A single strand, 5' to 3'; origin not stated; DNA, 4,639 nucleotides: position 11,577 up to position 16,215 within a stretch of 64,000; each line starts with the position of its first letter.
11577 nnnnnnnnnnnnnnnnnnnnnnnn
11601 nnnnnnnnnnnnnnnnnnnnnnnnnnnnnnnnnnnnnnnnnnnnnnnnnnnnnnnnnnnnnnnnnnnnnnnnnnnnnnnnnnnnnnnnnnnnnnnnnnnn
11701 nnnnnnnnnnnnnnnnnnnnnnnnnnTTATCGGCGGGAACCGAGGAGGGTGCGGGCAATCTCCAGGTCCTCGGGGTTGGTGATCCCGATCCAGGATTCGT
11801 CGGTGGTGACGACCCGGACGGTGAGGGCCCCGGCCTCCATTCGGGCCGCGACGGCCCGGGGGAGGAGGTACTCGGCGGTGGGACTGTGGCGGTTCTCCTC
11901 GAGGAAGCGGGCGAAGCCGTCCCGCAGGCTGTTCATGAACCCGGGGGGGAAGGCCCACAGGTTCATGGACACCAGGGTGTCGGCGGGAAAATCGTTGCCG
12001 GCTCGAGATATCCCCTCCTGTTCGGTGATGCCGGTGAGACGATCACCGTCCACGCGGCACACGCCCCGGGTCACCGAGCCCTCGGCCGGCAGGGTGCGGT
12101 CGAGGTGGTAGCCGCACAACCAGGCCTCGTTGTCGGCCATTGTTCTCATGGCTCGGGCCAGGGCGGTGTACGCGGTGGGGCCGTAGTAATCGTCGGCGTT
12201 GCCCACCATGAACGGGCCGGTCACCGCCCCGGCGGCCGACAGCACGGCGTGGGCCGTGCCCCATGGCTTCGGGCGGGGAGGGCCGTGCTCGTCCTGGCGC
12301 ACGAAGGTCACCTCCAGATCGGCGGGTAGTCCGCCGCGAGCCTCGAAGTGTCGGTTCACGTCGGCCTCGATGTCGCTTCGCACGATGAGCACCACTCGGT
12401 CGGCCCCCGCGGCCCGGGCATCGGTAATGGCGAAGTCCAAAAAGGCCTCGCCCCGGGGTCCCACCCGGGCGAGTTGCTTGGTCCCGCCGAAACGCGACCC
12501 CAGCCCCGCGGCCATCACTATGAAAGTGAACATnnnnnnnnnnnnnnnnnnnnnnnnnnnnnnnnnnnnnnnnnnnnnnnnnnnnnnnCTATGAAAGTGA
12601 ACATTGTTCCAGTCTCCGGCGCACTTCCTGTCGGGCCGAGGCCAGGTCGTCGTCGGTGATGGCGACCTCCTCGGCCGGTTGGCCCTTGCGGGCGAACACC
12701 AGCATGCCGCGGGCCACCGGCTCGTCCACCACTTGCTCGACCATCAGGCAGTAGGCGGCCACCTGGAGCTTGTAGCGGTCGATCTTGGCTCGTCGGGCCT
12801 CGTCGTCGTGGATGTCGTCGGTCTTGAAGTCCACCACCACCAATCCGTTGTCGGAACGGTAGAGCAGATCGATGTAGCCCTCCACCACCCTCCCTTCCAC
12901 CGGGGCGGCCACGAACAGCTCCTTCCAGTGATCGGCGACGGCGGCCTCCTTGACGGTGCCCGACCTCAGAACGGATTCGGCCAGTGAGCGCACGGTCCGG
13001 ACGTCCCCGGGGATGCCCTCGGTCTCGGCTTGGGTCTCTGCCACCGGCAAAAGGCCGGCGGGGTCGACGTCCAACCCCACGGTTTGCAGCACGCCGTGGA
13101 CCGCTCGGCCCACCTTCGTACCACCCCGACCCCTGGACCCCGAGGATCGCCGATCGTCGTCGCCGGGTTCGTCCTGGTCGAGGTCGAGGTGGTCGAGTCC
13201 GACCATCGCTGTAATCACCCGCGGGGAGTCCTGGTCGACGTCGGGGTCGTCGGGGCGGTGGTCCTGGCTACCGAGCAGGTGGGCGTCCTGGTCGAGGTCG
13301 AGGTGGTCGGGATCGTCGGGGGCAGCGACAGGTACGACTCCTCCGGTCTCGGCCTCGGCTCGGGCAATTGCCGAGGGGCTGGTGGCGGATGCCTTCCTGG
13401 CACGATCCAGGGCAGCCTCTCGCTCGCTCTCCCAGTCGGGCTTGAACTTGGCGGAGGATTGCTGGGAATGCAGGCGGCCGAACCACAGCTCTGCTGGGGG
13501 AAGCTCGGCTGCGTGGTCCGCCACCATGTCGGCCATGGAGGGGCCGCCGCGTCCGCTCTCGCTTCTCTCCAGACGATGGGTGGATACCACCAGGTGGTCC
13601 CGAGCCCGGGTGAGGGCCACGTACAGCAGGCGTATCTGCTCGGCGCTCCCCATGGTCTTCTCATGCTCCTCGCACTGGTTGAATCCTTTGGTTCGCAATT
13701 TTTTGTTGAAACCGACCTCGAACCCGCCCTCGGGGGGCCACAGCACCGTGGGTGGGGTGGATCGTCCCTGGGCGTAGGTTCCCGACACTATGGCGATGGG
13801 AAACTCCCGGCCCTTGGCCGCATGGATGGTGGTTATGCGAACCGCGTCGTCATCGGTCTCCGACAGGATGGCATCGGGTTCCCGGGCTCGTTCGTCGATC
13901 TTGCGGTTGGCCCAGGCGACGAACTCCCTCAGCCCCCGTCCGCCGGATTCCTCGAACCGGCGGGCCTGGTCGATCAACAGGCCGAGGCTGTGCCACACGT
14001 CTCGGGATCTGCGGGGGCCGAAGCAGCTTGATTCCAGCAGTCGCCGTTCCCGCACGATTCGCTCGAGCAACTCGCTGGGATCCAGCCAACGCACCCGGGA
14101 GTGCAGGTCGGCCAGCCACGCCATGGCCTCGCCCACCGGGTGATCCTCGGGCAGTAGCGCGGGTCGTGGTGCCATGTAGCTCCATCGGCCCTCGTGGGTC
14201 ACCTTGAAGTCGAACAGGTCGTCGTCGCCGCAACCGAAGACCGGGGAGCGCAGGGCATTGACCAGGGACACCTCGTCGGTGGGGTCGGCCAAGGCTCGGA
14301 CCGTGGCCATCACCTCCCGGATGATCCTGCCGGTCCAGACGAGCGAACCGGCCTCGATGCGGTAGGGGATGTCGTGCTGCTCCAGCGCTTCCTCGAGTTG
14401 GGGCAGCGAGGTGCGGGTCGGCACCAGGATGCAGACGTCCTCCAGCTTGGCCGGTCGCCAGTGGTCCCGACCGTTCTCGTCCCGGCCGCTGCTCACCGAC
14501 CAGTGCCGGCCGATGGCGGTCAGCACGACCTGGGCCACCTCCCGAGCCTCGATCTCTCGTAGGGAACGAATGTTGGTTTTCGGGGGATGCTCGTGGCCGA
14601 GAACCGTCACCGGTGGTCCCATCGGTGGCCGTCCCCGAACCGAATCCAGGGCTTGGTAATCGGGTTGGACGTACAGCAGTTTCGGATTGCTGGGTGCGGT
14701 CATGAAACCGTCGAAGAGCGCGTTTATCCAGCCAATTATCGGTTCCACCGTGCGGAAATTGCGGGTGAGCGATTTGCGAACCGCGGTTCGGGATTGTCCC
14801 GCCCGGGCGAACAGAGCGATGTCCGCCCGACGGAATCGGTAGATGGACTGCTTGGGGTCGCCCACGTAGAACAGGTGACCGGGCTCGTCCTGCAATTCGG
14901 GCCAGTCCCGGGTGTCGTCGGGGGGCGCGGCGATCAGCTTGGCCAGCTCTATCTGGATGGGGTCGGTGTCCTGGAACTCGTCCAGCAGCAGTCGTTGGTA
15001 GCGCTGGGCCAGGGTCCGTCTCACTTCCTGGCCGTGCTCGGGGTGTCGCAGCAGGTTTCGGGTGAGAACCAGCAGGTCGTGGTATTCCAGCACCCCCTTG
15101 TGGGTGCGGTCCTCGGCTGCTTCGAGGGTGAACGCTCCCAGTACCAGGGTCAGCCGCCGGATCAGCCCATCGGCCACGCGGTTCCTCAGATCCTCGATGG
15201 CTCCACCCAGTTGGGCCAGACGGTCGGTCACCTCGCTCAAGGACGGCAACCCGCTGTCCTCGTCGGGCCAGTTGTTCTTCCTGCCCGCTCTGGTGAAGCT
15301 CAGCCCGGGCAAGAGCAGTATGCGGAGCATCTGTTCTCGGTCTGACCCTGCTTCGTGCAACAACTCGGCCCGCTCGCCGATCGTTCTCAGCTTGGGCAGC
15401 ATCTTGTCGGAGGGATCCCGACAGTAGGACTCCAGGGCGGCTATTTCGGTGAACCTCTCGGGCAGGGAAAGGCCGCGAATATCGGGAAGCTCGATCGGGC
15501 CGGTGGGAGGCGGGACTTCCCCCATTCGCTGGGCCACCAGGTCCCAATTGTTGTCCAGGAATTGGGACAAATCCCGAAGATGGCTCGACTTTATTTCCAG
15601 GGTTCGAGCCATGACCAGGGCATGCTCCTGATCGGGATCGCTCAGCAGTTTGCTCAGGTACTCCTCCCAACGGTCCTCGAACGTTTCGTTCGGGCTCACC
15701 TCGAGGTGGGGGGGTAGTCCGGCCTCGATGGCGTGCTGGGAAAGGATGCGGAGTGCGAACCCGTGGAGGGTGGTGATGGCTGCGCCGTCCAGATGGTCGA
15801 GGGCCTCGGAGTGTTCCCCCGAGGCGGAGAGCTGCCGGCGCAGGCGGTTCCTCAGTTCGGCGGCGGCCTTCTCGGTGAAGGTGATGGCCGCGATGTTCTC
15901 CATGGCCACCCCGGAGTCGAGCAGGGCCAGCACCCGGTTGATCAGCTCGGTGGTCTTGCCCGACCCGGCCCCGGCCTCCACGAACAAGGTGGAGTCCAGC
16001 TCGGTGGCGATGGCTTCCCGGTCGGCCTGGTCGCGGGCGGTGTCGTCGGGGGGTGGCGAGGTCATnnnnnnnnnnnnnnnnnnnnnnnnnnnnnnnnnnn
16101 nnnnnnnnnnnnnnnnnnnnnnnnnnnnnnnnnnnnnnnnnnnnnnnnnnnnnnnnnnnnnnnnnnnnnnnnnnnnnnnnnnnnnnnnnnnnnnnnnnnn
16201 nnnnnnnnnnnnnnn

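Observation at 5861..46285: Repeat periods place the duplicated start in frame with the duplicated stop, preserving termination-reinitiation coupling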

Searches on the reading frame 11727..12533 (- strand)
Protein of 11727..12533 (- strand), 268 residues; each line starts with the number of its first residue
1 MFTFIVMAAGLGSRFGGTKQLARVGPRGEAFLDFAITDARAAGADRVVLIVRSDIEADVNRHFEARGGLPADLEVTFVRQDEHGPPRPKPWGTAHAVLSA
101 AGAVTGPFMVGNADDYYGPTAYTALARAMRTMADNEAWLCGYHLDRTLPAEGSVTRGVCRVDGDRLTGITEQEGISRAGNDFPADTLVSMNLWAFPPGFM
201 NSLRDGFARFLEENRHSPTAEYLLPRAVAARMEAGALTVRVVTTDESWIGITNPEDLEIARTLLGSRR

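Call 24: find_homologous_proteins(query=window:11727-12533:-, max_evalue=1e-40)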
Query window:11727-12533:- (268 aa): 2612 proteins with E <= 1e-40 among 8000 candidates; the best 120 are listed.
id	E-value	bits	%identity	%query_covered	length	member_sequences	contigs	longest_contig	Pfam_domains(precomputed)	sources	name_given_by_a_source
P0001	1.6e-176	603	100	100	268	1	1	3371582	PF00483.30,PF12804.14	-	-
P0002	6.6e-149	513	87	100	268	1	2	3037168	PF00483.30,PF12804.14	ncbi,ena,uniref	ncbi:nucleotidyltransferase family protein [Candidatus Poriferisocius sp.]|uniref:nucleotidyltransfe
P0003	3.0e-140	484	80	100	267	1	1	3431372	PF00483.30,PF12804.14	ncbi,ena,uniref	ncbi:nucleotidyltransferase family protein [Candidatus Poriferisocius sp.]|uniref:nucleotidyltransfe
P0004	5.0e-140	483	80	100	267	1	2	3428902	PF00483.30,PF12804.14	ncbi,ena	-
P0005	3.5e-139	481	79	100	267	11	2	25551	PF00483.30,PF12804.14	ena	-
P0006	3.8e-139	481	79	100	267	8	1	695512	PF00483.30,PF12804.14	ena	-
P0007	9.7e-139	479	78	100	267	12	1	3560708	PF00483.30,PF12804.14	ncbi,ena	-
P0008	1.1e-138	479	79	100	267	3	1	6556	PF00483.30,PF12804.14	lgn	-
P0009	1.3e-138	479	80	100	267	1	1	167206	PF00483.30,PF12804.14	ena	-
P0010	2.3e-138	478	79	100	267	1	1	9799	PF00483.30,PF12804.14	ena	-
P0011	2.6e-138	478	81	100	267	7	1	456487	PF00483.30,PF12804.14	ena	-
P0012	2.8e-138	478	79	100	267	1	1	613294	PF00483.30,PF12804.14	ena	-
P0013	3.5e-138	477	78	100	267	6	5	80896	PF00483.30,PF12804.14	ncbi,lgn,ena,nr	ncbi:MAG: NTP transferase domain-containing protein [bacterium]|nr:NTP transferase domain-containing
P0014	4.1e-138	477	79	100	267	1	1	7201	PF00483.30,PF12804.14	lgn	-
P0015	7.1e-138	476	79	100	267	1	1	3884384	PF00483.30,PF12804.14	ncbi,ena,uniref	ncbi:nucleotidyltransferase family protein [Candidatus Poriferisocius sp.]|uniref:nucleotidyltransfe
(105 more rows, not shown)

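Call 25: find_encoding_contigs(protein=P0003, flank=10000, max_places=2)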
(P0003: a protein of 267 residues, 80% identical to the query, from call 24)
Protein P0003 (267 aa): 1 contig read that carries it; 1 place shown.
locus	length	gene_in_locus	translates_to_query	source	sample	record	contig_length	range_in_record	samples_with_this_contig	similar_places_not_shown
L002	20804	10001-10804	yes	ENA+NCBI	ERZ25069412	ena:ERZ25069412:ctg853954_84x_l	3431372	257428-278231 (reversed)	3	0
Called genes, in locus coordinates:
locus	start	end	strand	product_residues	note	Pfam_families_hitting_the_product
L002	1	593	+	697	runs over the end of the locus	PF02518:HATPase_c, PF00204:DNA_gyraseB, PF01751:Toprim, PF00986:DNA_gyraseB_C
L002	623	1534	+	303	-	PF10926:DUF2800 (faint), PF12705:PDDEXK_1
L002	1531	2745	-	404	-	PF01636:APH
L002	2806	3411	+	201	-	PF08241:Methyltransf_11, PF13649:Methyltransf_25 (weak)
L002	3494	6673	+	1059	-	PF12705:PDDEXK_1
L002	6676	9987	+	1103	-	PF00580:UvrD-helicase, PF13245:AAA_19, PF13361:UvrD_C, PF13538:UvrD_C_2 (faint), PF12705:PDDEXK_1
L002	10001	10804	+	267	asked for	PF00483:NTP_transferase, PF12804:NTP_transf_3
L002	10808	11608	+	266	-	PF01149:Fapy_DNA_glyco, PF06831:H2TH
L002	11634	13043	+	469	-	PF01575:MaoC_dehydratas (faint), PF13452:FAS1_DH_region, PF12172:zf-ChsH2, PF01796:OB_ChsH2_C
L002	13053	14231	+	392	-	PF00108:Thiolase_N (weak), PF22691:Thiolase_C_1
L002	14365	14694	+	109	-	PF01740:STAS, PF13466:STAS_2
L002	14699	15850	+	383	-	PF00072:Response_reg, PF07228:SpoIIE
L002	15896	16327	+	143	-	PF13581:HATPase_c_2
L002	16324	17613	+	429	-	PF13458:Peripla_BP_6, PF13433:Peripla_BP_5 (weak), PF01094:ANF_receptor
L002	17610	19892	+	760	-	-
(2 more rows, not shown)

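Call 26: find_encoding_contigs(protein=P0007, flank=10000, max_places=2)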
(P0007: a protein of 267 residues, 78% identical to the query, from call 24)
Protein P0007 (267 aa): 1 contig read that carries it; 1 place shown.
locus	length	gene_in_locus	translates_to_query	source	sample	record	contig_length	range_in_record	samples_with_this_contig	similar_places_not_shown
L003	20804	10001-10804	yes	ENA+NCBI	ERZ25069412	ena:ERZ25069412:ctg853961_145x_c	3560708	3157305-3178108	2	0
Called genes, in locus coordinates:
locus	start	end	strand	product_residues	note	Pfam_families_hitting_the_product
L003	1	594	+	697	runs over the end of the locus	PF02518:HATPase_c, PF00204:DNA_gyraseB, PF01751:Toprim, PF00986:DNA_gyraseB_C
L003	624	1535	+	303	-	PF10926:DUF2800 (weak), PF12705:PDDEXK_1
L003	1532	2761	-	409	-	PF01636:APH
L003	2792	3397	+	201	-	PF08241:Methyltransf_11, PF08242:Methyltransf_12 (weak), PF13649:Methyltransf_25 (weak)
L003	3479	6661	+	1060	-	PF12705:PDDEXK_1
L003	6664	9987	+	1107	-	PF00580:UvrD-helicase, PF13245:AAA_19, PF13538:UvrD_C_2 (faint), PF13361:UvrD_C, PF12705:PDDEXK_1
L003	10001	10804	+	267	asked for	PF00483:NTP_transferase (weak), PF12804:NTP_transf_3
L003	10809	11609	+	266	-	PF01149:Fapy_DNA_glyco, PF06831:H2TH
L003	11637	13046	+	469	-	PF01575:MaoC_dehydratas (faint), PF13452:FAS1_DH_region, PF12172:zf-ChsH2, PF01796:OB_ChsH2_C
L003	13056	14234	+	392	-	PF22691:Thiolase_C_1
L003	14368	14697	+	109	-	PF01740:STAS, PF13466:STAS_2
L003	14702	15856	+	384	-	PF00072:Response_reg, PF07228:SpoIIE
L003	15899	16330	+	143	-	PF13581:HATPase_c_2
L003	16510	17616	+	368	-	PF13433:Peripla_BP_5 (weak), PF13458:Peripla_BP_6, PF01094:ANF_receptor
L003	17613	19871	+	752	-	PF00672:HAMP, PF00512:HisKA, PF02518:HATPase_c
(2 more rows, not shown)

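Call 52: find_encoding_contigs(protein=P0001, flank=10000, max_places=1)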
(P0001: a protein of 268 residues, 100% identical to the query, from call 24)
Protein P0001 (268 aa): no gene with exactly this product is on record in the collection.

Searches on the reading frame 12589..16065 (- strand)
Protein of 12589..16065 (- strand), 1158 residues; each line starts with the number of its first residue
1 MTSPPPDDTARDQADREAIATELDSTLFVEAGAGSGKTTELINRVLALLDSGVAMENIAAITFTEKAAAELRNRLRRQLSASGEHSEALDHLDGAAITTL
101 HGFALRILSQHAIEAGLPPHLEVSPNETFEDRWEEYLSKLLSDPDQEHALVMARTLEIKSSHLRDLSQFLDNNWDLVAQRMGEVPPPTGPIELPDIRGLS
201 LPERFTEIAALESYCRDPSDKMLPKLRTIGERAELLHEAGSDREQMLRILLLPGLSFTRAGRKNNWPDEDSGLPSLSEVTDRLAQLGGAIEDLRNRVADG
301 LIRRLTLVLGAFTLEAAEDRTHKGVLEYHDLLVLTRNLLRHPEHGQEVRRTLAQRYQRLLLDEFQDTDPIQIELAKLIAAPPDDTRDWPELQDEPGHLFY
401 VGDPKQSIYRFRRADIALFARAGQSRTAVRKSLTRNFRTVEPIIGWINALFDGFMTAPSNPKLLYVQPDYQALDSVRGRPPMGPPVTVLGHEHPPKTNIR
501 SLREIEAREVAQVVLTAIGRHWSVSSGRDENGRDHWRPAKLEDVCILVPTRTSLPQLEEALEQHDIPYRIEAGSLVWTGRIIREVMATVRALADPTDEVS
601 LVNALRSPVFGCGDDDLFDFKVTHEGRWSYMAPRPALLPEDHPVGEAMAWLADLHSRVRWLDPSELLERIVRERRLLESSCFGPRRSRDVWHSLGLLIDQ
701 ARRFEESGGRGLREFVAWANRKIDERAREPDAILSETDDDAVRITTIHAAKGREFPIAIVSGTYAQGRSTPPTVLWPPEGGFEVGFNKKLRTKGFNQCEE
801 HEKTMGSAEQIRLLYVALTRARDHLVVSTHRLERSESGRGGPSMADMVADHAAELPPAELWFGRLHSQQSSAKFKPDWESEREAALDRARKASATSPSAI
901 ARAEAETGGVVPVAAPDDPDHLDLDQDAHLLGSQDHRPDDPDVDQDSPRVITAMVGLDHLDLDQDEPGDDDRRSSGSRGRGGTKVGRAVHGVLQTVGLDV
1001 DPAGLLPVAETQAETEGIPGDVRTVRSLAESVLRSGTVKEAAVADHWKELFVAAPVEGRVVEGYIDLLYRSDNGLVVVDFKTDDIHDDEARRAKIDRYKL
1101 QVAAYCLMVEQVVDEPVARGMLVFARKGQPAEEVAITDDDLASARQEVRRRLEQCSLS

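Call 8: search_protein_families(library=pfam, proteins=[window:12589-16065:-])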
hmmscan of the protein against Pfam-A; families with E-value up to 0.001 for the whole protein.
window:12589-16065:- (1158 aa): 7 families
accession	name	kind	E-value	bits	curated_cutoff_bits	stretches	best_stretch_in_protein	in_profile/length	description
PF00580.27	UvrD-helicase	-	2.8e-50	171.9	23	1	15-422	5-266/271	UvrD/REP helicase N-terminal domain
PF13361.12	UvrD_C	-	8.4e-19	68.6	25.6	2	736-830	281-348/350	UvrD-like helicase C-terminal domain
PF13245.12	AAA_19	-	4.7e-15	56.4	25.1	1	16-412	2-134/134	AAA domain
PF12705.13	PDDEXK_1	-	1.6e-10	41.8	22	1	984-1154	36-223/247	PD-(D/E)XK nuclease superfamily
PF13538.12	UvrD_C_2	-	7.7e-10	38.9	27.4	0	807-827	31-51/52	UvrD-like helicase C-terminal domain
PF13087.12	AAA_12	-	1.4e-05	25.2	27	0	737-827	134-190/195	AAA domain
PF01443.25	Viral_helicase1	-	0.00028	21.2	21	0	28-82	2-54/228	Viral superfamily 1 RNA helicase core domain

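Call 10: find_related_loci(query=window:12589-16065:-, collection=genome_contigs, flank=10000)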
Query window:12589-16065:- (1158 aa) in genome_contigs; peptide patterns used: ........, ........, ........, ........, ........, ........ (x = any residue, [..] = any of these).
32 stretches matched a pattern; 1 encode a relative of the query (tblastn E <= 1e-3); 1 distinct loci.
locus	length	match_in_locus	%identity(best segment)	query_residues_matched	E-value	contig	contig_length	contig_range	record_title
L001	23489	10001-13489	69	5-1152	0e+0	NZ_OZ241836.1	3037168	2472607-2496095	MAG: Candidatus Poriferisocius sp. isolate 5d59ea5e-8437-4482-86ca-0ed14f63a534 chromosome 1, complete sequence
